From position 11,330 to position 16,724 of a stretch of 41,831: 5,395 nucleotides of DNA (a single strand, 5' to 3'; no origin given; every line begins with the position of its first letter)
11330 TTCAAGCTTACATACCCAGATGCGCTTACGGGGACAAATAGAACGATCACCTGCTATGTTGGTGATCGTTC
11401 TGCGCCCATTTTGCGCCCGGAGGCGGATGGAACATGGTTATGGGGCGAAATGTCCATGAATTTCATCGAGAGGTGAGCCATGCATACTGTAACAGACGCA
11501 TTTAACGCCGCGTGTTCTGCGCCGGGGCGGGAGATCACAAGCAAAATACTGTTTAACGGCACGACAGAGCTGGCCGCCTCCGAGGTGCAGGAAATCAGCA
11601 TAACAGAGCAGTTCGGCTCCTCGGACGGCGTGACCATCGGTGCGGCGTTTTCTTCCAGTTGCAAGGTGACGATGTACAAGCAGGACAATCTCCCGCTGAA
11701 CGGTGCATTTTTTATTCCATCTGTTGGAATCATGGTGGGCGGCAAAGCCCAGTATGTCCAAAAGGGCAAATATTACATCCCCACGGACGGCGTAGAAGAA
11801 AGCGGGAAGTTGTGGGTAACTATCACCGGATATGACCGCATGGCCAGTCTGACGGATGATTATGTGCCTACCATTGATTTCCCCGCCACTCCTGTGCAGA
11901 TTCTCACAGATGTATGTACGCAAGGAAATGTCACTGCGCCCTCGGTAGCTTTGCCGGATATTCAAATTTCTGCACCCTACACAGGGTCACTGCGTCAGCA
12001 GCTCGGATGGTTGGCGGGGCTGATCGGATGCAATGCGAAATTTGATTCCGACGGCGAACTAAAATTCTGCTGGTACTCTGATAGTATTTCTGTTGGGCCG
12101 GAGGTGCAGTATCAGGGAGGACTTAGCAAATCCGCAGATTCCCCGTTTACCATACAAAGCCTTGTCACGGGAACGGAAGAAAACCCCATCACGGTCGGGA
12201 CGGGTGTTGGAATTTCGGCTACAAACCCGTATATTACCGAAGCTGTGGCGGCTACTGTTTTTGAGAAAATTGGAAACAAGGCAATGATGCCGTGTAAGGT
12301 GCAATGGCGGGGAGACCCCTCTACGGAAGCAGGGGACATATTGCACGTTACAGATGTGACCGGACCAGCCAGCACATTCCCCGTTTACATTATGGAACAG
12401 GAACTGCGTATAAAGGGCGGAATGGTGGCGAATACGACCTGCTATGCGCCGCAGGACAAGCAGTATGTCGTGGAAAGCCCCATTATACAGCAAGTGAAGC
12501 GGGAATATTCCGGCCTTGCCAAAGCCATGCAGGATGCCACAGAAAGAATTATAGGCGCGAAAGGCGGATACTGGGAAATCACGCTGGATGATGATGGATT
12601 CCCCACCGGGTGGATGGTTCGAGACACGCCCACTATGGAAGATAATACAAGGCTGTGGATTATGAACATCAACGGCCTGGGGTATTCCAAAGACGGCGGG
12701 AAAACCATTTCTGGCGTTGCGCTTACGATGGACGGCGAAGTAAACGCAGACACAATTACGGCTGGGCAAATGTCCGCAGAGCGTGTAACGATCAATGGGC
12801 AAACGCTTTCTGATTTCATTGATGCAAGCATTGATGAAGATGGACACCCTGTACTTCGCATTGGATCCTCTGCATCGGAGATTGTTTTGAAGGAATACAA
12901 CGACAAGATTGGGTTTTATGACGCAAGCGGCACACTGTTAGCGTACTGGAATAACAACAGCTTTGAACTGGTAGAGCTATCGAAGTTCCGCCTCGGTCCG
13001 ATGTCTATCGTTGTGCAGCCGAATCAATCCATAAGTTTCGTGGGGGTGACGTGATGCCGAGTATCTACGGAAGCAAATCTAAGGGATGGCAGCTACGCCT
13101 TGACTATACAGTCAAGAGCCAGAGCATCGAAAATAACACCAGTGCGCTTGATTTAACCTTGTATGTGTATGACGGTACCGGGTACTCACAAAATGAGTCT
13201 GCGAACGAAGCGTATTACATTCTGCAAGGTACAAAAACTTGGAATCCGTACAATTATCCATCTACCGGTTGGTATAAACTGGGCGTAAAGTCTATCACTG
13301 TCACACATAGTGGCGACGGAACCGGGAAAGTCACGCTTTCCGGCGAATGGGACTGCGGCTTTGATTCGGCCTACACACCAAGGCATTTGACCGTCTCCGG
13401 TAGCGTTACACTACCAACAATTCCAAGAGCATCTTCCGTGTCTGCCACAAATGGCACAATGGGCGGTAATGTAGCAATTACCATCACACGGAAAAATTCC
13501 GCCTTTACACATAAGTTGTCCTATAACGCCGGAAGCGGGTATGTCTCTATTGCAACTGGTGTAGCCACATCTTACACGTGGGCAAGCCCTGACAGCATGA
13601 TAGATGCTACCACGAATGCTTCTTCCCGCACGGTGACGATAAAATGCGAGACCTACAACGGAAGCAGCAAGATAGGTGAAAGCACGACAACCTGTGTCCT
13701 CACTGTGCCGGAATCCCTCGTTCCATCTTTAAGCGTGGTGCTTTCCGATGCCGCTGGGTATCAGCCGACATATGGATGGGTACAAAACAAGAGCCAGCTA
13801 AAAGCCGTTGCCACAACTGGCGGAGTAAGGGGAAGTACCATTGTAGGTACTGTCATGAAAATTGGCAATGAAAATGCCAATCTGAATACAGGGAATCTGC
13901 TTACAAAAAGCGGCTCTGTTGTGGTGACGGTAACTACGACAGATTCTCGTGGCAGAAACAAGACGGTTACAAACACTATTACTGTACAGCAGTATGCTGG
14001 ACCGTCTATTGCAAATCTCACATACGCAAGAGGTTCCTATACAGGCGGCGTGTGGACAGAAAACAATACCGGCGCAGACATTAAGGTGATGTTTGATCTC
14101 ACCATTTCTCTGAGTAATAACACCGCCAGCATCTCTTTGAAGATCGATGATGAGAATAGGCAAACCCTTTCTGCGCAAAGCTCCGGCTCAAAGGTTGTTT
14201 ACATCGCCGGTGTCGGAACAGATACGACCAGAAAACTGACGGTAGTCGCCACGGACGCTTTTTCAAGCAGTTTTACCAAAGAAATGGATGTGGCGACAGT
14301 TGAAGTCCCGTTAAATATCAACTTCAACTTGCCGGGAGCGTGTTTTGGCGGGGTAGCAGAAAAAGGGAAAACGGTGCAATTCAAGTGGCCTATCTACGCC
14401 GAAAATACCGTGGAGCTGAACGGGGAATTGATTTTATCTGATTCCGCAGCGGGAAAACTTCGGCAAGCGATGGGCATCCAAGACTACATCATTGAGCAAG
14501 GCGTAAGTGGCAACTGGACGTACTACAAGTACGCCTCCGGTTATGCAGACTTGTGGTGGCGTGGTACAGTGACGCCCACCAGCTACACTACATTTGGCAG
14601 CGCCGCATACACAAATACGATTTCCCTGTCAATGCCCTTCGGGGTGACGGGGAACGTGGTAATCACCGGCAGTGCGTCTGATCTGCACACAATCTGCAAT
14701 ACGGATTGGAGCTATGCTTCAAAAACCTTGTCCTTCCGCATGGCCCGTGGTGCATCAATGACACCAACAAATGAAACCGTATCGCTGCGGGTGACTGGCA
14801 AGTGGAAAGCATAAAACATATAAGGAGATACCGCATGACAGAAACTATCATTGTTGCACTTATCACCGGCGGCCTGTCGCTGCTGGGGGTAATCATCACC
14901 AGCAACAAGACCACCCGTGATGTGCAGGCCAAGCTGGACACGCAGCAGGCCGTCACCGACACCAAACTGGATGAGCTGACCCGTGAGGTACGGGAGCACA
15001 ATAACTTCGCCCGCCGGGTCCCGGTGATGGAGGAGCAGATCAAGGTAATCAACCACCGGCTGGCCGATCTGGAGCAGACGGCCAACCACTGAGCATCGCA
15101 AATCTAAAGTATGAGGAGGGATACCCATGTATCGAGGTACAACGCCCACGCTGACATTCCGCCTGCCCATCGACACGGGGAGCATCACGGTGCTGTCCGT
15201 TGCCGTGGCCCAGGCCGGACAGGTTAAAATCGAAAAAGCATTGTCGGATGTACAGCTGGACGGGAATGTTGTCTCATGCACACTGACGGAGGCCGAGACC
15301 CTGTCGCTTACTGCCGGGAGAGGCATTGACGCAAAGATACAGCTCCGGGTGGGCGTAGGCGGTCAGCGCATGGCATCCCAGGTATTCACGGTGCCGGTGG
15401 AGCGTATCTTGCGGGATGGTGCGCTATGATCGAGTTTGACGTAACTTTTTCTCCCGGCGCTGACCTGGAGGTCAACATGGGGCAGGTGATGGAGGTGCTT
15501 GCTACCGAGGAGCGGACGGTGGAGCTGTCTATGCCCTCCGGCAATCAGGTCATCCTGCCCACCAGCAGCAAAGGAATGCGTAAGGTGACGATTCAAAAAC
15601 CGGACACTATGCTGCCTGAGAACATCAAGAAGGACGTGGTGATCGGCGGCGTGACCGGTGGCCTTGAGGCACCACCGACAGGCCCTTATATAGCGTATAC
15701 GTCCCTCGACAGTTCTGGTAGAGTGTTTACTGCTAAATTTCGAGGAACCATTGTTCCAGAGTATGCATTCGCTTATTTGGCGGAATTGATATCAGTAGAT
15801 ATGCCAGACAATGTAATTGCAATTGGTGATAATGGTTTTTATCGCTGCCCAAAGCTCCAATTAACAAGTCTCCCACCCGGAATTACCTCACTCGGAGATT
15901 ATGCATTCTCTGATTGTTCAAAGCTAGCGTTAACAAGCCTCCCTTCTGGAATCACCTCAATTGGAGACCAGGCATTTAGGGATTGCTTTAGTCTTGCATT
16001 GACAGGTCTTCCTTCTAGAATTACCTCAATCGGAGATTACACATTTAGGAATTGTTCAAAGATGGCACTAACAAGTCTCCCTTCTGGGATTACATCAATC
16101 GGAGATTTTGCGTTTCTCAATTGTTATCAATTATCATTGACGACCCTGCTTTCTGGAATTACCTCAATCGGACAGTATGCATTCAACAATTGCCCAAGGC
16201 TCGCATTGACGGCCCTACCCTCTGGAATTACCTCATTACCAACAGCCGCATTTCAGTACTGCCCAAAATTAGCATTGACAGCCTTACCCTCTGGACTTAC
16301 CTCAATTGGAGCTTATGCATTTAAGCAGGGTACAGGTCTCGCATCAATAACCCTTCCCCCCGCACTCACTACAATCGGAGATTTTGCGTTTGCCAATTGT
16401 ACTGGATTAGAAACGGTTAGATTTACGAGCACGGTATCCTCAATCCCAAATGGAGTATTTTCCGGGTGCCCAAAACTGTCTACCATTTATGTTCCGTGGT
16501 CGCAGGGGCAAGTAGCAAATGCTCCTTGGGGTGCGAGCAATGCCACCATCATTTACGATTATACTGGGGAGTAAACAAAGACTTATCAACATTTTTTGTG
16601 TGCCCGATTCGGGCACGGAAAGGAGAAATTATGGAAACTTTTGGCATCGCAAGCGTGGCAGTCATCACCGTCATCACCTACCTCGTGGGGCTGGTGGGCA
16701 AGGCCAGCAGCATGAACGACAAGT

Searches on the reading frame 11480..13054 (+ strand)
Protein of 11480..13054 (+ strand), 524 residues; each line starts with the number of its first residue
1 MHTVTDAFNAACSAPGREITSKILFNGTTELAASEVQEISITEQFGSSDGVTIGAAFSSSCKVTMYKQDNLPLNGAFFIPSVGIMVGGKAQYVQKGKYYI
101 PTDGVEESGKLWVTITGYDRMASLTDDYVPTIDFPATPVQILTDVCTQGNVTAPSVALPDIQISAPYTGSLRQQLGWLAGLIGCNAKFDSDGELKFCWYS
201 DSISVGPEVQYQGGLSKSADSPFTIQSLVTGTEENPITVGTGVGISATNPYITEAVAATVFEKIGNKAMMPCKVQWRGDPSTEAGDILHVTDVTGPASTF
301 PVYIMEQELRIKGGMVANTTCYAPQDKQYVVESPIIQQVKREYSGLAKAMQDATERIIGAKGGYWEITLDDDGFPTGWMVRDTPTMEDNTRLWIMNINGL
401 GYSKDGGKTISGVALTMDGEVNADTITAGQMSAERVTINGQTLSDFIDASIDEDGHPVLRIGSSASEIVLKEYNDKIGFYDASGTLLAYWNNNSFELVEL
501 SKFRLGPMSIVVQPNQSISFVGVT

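Call 5: search_protein_families(library=pfam, proteins=[window:11480-13054:+], max_evalue=0.1)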
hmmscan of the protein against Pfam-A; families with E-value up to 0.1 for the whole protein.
window:11480-13054:+ (524 aa): 0 families

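Call 8: search_protein_families(library=phrogs, proteins=[window:11480-13054:+], max_evalue=0.01)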
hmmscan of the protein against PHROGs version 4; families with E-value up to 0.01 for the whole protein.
window:11480-13054:+ (524 aa): 10 families
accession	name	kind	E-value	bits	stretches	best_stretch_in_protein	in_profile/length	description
phrog_6616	-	tail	1.2e-36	127.1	1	1-445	1-474/991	tail protein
phrog_5555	-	tail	9.9e-19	68.2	1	335-444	358-463/788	tail protein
phrog_9680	-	moron, auxiliary metabolic gene and host takeover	1.3e-16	61.5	1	30-344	26-348/471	host range and adsorption protein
phrog_22212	-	unknown function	1.7e-14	53.1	1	3-300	3-320/1655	-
phrog_1067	-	head and packaging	5.3e-14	52.6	1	326-493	377-502/991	minor head protein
phrog_32308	-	unknown function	8.2e-11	41.7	1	88-292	106-317/709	-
phrog_9886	-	unknown function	9.7e-10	37.9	1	331-439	369-477/940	-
phrog_16267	-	unknown function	2.3e-09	35.8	1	13-328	14-345/2299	-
phrog_13879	-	unknown function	1.7e-05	24.3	1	234-319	455-540/571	-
phrog_18190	-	unknown function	0.00072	19.1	0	255-306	302-350/723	-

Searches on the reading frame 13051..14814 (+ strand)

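Call 8: search_protein_families(library=phrogs, proteins=[window:13051-14814:+], max_evalue=0.01)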
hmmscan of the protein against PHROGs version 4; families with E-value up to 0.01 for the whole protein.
window:13051-14814:+ (587 aa): 2 families
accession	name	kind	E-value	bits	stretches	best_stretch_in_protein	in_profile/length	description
phrog_372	-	tail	6.2e-70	237.8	1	2-464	2-490/743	tail protein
phrog_18627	-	tail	4.5e-32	112.6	1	9-297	8-315/317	tail protein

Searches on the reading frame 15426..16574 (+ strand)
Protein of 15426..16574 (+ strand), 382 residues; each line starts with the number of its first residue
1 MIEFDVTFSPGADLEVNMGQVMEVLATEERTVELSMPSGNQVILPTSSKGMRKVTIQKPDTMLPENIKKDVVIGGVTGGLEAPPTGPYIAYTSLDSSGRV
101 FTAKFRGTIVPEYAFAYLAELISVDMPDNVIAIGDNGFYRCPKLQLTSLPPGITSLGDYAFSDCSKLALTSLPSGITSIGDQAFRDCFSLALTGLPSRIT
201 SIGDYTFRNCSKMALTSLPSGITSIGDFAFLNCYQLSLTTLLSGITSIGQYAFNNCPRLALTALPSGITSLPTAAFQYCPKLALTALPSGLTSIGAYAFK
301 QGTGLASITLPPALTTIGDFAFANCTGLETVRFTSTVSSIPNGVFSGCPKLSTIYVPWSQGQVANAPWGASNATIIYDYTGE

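Call 8: search_protein_families(library=phrogs, proteins=[window:15426-16574:+], max_evalue=0.01)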
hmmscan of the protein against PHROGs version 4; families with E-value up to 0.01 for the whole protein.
window:15426-16574:+ (382 aa): 6 families
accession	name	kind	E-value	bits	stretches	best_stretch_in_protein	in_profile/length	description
phrog_35892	-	unknown function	1.9e-43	149.3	2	198-350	541-693/1181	-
phrog_18805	-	unknown function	5.4e-36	125.4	2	241-357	263-383/457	-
phrog_37875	-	unknown function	8.4e-10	39.7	0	165-184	19-38/54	-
phrog_9915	-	unknown function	4.4e-08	31.8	1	206-291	1254-1348/1813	-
phrog_38337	-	unknown function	0.00085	19.1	1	34-83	427-481/622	-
phrog_2028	-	unknown function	0.0016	18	0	207-296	44-125/453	-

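Call 88: search_protein_families(library=pfam, proteins=[window:15426-16574:+], max_evalue=0.001)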
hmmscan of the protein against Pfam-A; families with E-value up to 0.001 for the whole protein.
window:15426-16574:+ (382 aa): 2 families
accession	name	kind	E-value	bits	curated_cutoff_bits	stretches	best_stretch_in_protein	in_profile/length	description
PF13306.12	LRR_5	-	1.3e-98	326.1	27.7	4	170-282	16-126/127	BspA type Leucine rich repeat region (6 copies)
PF13855.12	LRR_8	-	3.5e-09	36.7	27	0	314-356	13-56/61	Leucine rich repeat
